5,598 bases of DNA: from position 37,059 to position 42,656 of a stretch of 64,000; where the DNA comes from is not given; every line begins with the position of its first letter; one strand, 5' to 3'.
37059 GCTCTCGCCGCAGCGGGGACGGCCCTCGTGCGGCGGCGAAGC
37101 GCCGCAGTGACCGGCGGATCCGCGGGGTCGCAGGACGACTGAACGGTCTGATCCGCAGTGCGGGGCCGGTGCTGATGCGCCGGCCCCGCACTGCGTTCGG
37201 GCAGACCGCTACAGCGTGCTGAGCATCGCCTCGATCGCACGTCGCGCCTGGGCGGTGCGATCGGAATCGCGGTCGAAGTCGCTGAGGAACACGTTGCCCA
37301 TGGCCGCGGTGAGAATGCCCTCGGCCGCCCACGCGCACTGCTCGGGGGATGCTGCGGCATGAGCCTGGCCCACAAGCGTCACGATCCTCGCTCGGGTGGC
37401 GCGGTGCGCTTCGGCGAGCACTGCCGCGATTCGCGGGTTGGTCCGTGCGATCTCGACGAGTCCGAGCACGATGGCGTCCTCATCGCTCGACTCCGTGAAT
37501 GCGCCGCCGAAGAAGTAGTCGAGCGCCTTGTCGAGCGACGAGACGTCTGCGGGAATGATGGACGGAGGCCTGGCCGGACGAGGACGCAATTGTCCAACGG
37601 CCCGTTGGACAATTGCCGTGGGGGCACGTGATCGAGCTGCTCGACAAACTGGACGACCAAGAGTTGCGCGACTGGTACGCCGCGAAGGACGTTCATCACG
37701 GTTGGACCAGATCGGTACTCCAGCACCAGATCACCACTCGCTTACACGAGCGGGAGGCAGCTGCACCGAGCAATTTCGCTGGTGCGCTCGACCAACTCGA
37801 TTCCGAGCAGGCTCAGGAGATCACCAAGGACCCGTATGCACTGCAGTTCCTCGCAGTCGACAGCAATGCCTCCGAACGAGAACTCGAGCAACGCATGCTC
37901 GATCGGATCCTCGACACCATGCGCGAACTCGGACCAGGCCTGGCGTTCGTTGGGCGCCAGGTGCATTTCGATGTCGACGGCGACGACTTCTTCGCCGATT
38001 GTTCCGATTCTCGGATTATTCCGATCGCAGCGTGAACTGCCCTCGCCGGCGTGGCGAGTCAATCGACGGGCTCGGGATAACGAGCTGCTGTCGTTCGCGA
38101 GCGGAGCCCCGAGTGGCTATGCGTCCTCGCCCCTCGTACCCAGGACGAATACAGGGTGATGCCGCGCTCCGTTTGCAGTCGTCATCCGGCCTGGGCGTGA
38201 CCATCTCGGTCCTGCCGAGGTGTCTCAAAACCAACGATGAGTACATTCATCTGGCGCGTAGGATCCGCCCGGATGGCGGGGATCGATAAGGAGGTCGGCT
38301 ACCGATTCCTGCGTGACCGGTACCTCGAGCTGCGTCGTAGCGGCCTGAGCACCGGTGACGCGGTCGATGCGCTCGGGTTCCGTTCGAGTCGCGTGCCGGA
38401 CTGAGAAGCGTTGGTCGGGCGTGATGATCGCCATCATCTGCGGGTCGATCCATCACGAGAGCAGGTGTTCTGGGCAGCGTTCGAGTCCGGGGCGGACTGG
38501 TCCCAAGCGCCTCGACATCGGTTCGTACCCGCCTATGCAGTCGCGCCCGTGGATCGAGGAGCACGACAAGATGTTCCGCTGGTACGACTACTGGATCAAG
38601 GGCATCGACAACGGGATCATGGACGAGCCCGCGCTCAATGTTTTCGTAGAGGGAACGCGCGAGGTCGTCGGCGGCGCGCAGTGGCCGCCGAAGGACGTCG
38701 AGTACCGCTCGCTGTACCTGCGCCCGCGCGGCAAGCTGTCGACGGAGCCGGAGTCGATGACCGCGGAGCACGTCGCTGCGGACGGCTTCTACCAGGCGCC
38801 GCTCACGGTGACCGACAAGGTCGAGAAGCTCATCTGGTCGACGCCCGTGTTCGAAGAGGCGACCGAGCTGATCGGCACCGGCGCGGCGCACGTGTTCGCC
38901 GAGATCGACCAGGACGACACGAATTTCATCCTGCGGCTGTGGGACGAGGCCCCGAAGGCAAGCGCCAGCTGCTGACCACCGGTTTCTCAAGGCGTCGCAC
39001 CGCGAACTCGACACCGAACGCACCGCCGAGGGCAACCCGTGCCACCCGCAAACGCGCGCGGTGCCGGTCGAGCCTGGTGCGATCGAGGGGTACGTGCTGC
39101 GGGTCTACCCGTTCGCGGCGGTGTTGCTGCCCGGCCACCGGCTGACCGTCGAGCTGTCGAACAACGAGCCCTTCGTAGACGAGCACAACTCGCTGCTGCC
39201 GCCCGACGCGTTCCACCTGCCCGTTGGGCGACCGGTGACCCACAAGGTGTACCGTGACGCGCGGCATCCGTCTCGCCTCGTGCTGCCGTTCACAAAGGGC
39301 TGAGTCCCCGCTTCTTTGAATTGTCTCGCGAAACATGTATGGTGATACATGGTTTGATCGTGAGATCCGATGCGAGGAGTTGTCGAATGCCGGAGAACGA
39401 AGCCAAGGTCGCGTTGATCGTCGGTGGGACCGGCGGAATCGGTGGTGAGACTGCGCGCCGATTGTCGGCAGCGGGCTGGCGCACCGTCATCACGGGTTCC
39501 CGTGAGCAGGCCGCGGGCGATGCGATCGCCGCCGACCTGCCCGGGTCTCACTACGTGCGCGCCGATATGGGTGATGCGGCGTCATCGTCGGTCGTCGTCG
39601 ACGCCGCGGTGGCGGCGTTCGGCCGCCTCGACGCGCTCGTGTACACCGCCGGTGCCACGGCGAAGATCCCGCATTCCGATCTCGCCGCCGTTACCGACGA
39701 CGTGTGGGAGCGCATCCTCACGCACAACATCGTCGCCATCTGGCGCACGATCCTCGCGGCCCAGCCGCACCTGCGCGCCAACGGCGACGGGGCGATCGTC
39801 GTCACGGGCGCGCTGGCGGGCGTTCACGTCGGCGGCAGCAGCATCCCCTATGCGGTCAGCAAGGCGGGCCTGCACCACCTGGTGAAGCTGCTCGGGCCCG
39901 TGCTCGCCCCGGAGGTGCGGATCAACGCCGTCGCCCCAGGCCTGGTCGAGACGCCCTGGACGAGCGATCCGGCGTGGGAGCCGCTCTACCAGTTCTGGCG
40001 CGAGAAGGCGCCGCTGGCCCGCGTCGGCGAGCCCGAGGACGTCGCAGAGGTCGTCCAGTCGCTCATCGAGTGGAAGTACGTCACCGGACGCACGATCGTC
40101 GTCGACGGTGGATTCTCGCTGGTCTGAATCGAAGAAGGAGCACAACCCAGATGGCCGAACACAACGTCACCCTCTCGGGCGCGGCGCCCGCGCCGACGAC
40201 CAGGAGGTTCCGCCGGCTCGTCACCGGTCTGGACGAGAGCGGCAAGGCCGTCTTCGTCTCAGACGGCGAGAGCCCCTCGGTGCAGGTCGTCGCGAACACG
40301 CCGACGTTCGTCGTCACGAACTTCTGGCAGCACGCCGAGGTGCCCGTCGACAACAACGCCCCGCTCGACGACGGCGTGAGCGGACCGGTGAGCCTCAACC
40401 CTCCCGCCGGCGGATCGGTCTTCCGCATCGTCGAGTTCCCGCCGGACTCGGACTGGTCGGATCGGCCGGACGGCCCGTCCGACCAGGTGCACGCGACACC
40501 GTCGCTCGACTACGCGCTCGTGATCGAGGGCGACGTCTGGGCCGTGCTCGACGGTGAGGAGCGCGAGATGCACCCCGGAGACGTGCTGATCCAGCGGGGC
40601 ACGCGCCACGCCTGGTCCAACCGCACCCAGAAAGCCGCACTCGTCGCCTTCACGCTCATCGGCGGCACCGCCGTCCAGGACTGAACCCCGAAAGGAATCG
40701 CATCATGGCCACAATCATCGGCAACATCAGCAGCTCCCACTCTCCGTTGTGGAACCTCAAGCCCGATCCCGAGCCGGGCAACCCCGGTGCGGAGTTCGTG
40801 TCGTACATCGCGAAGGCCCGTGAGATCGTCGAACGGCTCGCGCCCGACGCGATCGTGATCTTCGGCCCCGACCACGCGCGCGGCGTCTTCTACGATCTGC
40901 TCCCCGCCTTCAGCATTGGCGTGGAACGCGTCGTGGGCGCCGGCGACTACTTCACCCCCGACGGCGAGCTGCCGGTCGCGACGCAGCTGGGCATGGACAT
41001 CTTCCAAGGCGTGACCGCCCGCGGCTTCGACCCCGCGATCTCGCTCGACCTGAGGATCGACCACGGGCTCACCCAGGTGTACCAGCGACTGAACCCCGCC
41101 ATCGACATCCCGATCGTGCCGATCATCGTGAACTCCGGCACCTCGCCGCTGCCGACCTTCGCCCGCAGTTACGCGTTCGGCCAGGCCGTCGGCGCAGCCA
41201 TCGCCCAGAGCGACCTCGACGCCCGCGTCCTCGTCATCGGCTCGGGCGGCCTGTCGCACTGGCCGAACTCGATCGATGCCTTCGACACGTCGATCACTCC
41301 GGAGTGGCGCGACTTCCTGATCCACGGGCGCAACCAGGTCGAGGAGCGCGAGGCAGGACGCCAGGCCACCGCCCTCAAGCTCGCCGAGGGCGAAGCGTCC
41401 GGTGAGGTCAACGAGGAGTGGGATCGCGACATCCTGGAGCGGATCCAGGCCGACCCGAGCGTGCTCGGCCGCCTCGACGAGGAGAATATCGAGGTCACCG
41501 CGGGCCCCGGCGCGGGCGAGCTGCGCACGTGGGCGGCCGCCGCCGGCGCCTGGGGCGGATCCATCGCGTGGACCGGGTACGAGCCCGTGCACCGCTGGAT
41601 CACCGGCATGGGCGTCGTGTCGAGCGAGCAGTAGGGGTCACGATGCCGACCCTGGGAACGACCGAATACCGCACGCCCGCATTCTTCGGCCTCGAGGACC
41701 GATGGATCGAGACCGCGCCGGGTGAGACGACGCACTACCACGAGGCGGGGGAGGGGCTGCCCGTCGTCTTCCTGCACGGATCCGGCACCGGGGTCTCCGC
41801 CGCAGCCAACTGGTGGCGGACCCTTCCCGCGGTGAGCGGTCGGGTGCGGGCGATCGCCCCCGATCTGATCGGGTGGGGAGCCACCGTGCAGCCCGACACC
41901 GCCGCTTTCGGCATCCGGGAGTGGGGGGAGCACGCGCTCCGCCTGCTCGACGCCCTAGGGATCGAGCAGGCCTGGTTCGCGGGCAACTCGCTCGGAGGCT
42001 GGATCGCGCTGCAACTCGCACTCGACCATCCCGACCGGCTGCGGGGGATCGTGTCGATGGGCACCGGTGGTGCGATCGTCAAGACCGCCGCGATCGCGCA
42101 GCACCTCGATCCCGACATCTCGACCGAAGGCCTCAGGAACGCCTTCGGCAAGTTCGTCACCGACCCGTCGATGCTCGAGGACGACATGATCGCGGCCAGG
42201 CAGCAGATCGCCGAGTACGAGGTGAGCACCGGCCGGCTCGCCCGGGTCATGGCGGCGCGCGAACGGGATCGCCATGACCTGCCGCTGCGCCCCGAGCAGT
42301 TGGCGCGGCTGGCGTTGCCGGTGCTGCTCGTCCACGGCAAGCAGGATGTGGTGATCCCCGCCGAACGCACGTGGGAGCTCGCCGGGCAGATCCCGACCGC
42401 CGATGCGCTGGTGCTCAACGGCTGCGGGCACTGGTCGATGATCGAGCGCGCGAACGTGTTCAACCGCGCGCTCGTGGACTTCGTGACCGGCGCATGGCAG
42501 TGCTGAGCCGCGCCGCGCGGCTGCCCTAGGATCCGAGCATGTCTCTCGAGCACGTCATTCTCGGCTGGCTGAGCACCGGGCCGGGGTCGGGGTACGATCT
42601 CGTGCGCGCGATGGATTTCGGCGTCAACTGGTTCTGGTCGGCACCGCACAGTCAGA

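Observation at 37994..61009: A RIT (recombinase-in-trio) element stretched into a 23-kb catabolic island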

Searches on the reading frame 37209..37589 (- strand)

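Call 14: search_protein_families(library=pfam, proteins=[window:37209-37589:-])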
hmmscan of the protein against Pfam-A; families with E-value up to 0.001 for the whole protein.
window:37209-37589:- (126 aa): 1 family
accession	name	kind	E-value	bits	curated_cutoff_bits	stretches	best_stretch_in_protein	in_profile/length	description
PF13977.11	TetR_C_6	-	0.00041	20.9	27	1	36-125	21-112/115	BetI-type transcriptional repressor, C-terminal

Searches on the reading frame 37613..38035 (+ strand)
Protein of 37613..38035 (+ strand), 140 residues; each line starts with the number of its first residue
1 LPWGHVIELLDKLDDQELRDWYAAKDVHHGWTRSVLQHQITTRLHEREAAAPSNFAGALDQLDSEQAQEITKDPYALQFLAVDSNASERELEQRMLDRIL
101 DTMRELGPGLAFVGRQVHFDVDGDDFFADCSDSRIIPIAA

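Call 14: search_protein_families(library=pfam, proteins=[window:37613-38035:+])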
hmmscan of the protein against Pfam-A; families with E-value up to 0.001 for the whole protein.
window:37613-38035:+ (140 aa): 2 families
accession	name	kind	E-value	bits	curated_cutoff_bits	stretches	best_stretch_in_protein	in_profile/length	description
PF06250.17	YhcG_C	-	3.3e-15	56.7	32.5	1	68-129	1-62/157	YhcG PDDEXK nuclease domain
PF17761.7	DUF1016_N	-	2.5e-10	41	32.8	1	1-47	92-137/137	DUF1016 N-terminal domain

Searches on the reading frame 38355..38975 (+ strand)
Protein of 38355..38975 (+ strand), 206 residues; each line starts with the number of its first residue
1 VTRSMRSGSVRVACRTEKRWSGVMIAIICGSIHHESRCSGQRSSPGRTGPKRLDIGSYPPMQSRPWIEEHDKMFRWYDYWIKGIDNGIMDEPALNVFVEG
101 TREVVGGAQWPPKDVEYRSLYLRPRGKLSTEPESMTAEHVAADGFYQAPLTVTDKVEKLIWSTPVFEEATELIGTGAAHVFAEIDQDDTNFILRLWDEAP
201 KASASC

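Call 14: search_protein_families(library=pfam, proteins=[window:38355-38975:+])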
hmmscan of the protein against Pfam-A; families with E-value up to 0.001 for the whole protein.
window:38355-38975:+ (206 aa): 1 family
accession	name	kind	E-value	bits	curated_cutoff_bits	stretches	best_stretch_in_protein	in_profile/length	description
PF08530.16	PepX_C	-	9.6e-13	49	22.5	1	86-203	1-124/217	X-Pro dipeptidyl-peptidase C-terminal non-catalytic domain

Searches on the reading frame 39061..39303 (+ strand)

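Call 14: search_protein_families(library=pfam, proteins=[window:39061-39303:+])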
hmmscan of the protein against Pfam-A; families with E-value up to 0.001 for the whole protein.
window:39061-39303:+ (80 aa): 0 families

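Call 76: search_protein_families(library=pfam, proteins=[window:39061-39303:+], max_evalue=0.01)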
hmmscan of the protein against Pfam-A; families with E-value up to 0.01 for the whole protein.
window:39061-39303:+ (80 aa): 1 family
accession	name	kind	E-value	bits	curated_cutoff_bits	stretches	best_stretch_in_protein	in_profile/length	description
PF08530.16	PepX_C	-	0.0082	16.5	22.5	1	2-73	146-216/217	X-Pro dipeptidyl-peptidase C-terminal non-catalytic domain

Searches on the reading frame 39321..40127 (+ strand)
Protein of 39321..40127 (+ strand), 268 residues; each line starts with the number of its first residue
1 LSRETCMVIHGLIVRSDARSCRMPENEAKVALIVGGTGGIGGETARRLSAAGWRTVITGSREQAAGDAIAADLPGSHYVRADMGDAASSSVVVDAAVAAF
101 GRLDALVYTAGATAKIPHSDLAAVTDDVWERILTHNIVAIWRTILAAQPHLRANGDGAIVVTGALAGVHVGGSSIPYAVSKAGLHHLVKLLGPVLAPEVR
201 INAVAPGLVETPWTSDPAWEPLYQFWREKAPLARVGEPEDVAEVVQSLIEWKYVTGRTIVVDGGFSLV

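Call 14: search_protein_families(library=pfam, proteins=[window:39321-40127:+])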
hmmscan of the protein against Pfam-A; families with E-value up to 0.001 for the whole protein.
window:39321-40127:+ (268 aa): 5 families
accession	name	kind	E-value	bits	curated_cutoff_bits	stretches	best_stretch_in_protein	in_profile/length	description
PF13561.12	adh_short_C2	-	1.4e-44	152.9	27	1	38-266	6-236/236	Enoyl-(Acyl carrier protein) reductase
PF00106.31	adh_short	-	8e-35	120.5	26.6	1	29-214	1-187/195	short chain dehydrogenase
PF08659.16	KR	-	1.5e-07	32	22.6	1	31-142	3-118/180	KR domain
PF23441.1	SDR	-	3e-05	24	27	1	30-267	9-257/258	SDR-like rossmann domain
PF01370.27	Epimerase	-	0.00012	22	20.9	1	31-119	1-80/240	NAD dependent epimerase/dehydratase family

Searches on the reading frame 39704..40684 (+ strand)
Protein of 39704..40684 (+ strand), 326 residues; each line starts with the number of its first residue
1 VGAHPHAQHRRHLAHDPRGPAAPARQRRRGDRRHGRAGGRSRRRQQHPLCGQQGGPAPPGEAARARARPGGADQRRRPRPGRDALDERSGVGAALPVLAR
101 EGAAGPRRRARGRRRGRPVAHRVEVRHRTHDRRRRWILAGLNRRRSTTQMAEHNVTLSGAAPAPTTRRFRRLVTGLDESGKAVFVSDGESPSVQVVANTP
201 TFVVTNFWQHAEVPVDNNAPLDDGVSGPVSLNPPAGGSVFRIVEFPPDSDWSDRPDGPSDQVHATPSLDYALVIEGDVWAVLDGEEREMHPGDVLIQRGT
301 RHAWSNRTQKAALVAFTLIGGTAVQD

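Call 14: search_protein_families(library=pfam, proteins=[window:39704-40684:+])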
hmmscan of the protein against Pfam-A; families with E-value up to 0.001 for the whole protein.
window:39704-40684:+ (326 aa): 1 family
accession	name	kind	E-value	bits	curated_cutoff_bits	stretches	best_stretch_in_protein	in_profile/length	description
PF07883.17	Cupin_2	-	9.1e-07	28.9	27.2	1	255-314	7-66/70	Cupin domain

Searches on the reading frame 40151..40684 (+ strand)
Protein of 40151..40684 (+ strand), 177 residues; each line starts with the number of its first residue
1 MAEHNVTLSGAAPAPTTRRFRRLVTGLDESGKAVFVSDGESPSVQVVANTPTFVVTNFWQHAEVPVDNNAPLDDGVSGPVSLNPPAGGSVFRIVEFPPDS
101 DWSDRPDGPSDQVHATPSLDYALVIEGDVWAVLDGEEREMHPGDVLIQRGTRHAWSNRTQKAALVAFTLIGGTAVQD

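Call 76: search_protein_families(library=pfam, proteins=[window:40151-40684:+], max_evalue=0.01)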
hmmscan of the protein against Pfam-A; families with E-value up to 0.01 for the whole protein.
window:40151-40684:+ (177 aa): 1 family
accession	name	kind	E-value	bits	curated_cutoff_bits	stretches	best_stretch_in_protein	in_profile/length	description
PF07883.17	Cupin_2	-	3.3e-07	30.3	27.2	1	106-165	7-66/70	Cupin domain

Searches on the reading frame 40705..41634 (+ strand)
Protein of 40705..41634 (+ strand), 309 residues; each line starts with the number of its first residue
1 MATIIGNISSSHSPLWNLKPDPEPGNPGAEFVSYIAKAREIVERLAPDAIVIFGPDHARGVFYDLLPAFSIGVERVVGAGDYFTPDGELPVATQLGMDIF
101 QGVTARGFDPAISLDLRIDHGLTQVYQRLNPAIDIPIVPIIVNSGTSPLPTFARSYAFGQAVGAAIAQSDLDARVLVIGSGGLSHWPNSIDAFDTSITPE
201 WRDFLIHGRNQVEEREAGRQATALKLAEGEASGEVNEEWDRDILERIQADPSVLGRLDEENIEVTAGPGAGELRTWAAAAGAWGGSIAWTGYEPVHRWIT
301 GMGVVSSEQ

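Call 14: search_protein_families(library=pfam, proteins=[window:40705-41634:+])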
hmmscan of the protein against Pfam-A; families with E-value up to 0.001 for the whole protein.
window:40705-41634:+ (309 aa): 1 family
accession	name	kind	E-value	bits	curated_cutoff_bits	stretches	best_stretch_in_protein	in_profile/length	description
PF02900.23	LigB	-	9.7e-37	126.9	26.3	1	9-286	4-247/269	Catalytic LigB subunit of aromatic ring-opening dioxygenase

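Call 53: search_protein_families(library=ncbifam, proteins=[window:40705-41634:+], max_evalue=1e-10)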
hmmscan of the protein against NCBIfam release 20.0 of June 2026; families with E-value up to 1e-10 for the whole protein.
window:40705-41634:+ (309 aa): 10 families
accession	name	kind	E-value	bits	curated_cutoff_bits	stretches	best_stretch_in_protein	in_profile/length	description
NF009910.0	PRK13370.1-4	equivalog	3.7e-59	200.4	291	1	8-306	6-308/312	3-carboxyethylcatechol 2,3-dioxygenase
NF009908.0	PRK13370.1-2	equivalog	2.3e-57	194.8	467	1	11-308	9-310/314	3-carboxyethylcatechol 2,3-dioxygenase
NF009909.0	PRK13370.1-3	subfamily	3.8e-55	187.3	286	1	8-308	6-283/286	3-carboxyethylcatechol 2,3-dioxygenase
NF009907.0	PRK13370.1-1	equivalog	1.2e-40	139.5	549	1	11-307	9-310/314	3-carboxyethylcatechol 2,3-dioxygenase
NF009901.0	PRK13364.1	subfamily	4.4e-32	111.3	290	1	1-185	1-192/279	class III extradiol dioxygenase family protein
NF009902.0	PRK13365.1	subfamily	1.1e-31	110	299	1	1-186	1-194/298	class III extradiol dioxygenase family protein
NF009903.0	PRK13366.1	subfamily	6e-20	71.7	317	1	36-186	38-194/284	class III extradiol dioxygenase subunit beta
NF009904.0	PRK13367.1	equivalog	2e-19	69.9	412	1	1-185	1-193/426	gallate dioxygenase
NF009912.0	PRK13372.1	equivalog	8e-19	67.9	837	1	37-186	186-341/443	protocatechuate 4,5-dioxygenase subunit alpha/beta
NF009913.0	PRK13373.1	equivalog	1.1e-18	67.7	462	1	1-304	1-325/344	putative dioxygenase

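Call 79: find_encoding_contigs(protein=window:40705-41634:+, flank=5000, max_places=8)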
Protein window:40705-41634:+ (309 aa): 23 contigs read that carry it; 8 places shown.
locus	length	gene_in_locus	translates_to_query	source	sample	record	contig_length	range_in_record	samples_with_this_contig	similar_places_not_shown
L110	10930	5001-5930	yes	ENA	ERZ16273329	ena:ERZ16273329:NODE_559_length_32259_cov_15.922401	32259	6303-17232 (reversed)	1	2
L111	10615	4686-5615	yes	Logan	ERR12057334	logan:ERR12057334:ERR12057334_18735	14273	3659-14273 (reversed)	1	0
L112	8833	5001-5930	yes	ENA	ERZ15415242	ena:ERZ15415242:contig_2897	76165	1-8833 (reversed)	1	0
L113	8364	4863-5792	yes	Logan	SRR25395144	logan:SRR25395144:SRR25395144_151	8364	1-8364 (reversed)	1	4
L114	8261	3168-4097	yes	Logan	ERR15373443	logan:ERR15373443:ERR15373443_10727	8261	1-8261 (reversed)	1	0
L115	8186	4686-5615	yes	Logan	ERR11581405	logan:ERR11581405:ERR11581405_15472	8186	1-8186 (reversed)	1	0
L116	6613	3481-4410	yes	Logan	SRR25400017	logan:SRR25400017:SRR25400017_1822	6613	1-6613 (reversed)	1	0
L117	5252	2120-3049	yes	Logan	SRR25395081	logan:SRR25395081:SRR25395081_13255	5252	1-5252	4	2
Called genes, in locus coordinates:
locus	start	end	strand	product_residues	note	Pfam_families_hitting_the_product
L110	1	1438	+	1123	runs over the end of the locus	-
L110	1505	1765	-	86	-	-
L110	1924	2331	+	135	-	PF17761:DUF1016_N (weak), PF06250:YhcG_C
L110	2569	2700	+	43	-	-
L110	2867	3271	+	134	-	PF08530:PepX_C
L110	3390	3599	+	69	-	-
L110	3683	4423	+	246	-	PF00106:adh_short, PF08659:KR, PF23441:SDR (faint), PF13561:adh_short_C2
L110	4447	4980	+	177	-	PF07883:Cupin_2 (weak)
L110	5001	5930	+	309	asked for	PF02900:LigB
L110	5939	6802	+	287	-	PF00561:Abhydrolase_1, PF12146:Hydrolase_4, PF12697:Abhydrolase_6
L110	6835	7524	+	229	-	PF03551:PadR, PF10400:Vir_act_alpha_C (weak)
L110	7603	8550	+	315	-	PF09290:AcetDehyd-dimer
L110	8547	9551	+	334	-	PF00682:HMGL-like, PF07836:DmpG_comm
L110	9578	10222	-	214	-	PF00596:Aldolase_II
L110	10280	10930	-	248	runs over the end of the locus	PF09339:HTH_IclR, PF12802:MarR_2 (weak), PF01614:IclR_C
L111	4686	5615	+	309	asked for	PF02900:LigB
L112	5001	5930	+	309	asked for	PF02900:LigB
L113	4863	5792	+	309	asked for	PF02900:LigB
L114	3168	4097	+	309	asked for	PF02900:LigB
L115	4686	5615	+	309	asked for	PF02900:LigB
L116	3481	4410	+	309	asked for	PF02900:LigB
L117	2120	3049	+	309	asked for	PF02900:LigB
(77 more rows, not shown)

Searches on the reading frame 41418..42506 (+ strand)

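Call 14: search_protein_families(library=pfam, proteins=[window:41418-42506:+])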
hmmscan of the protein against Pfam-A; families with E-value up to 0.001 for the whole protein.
window:41418-42506:+ (362 aa): 5 families
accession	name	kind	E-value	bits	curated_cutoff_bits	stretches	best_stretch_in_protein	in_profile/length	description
PF00561.26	Abhydrolase_1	-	4.8e-23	82.5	25.8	1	115-344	2-244/245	alpha/beta hydrolase fold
PF12697.13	Abhydrolase_6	-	2.1e-17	64.9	26.3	1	116-349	1-215/217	Alpha/beta hydrolase family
PF12146.15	Hydrolase_4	-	2.4e-09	37.3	27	1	184-339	77-233/239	Serine aminopeptidase, S33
PF08386.16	Abhydrolase_4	-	0.00018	22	21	1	295-356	30-91/103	TAP-like protein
PF02230.22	Abhydrolase_2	-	0.00026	21.3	23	0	182-229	104-149/217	Phospholipase/Carboxylesterase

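Call 53: search_protein_families(library=ncbifam, proteins=[window:41631-42506:+], max_evalue=1e-10)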
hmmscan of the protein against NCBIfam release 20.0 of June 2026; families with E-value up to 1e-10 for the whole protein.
window:41631-42506:+ (291 aa): 19 families
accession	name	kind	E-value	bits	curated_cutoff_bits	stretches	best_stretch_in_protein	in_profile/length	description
NF045632.1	hydroxlase_HsaD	equivalog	3.1e-38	131.4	400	1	30-286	20-289/290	4,5:9,10-diseco-3-hydroxy-5,9,17-trioxoandrosta-1(10),2-diene-4-oate hydrolase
NF051488.1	bifunc_PcaDC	exception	2.5e-30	105.8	390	1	36-289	4-254/375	bifunctional 3-oxoadipate enol-lactonase/4-carboxymuconolactone decarboxylase PcaDC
NF011457.0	PRK14875.1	equivalog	8.7e-30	103.9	307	1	32-286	120-370/372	acetoin dehydrogenase dihydrolipoyllysine-residue acetyltransferase subunit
TIGR03343.1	biphenyl_bphD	equivalog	5.1e-28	98.1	462.15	1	34-285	22-280/282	2-hydroxy-6-oxo-6-phenylhexa-2,4-dienoate hydrolase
TIGR02427.1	protocat_pcaD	equivalog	1.5e-26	93.3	255.85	1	43-285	13-250/251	3-oxoadipate enol-lactonase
NF002938.0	PRK03592.1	equivalog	2.3e-21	76.4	241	1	30-157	18-138/298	haloalkane dehalogenase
TIGR03611.1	RutD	equivalog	2.5e-21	76.2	238.5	0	42-143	12-111/258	pyrimidine utilization protein D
TIGR03056.1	bchO_mg_che_rel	equivalog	7.3e-19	67.8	172.55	1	37-284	21-276/278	alpha/beta fold hydrolase BchO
NF051487.1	bifunc_PcaCD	exception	2.1e-18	66.7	430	1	42-286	172-412/413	bifunctional 4-carboxymuconolactone decarboxylase/3-oxoadipate enol-lactonase PcaCD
NF050089.1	i_nPHAscl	equivalog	4.9e-18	65.2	300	0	29-143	4-115/288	intracellular short-chain-length polyhydroxyalkanoate depolymerase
NF052610.1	macro_16_ester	equivalog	5.9e-17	61.9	420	0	81-146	63-128/281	alpha/beta fold macrolide esterase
TIGR01738.1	bioH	equivalog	5.1e-15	55.8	206.95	1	44-285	6-245/245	pimeloyl-ACP methyl ester esterase BioH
NF053683.1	esterase_mleBRB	exception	6.9e-15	55.4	585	1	89-272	71-263/280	BRB family alpha/beta fold macrolide esterase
NF002873.0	PRK03204.1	equivalog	1.2e-14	54.3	466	1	16-142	9-131/286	haloalkane dehalogenase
TIGR01250.1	pro_imino_pep_2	subfamily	2.2e-14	53.7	167.65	0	222-285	225-287/288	proline iminopeptidase-family hydrolase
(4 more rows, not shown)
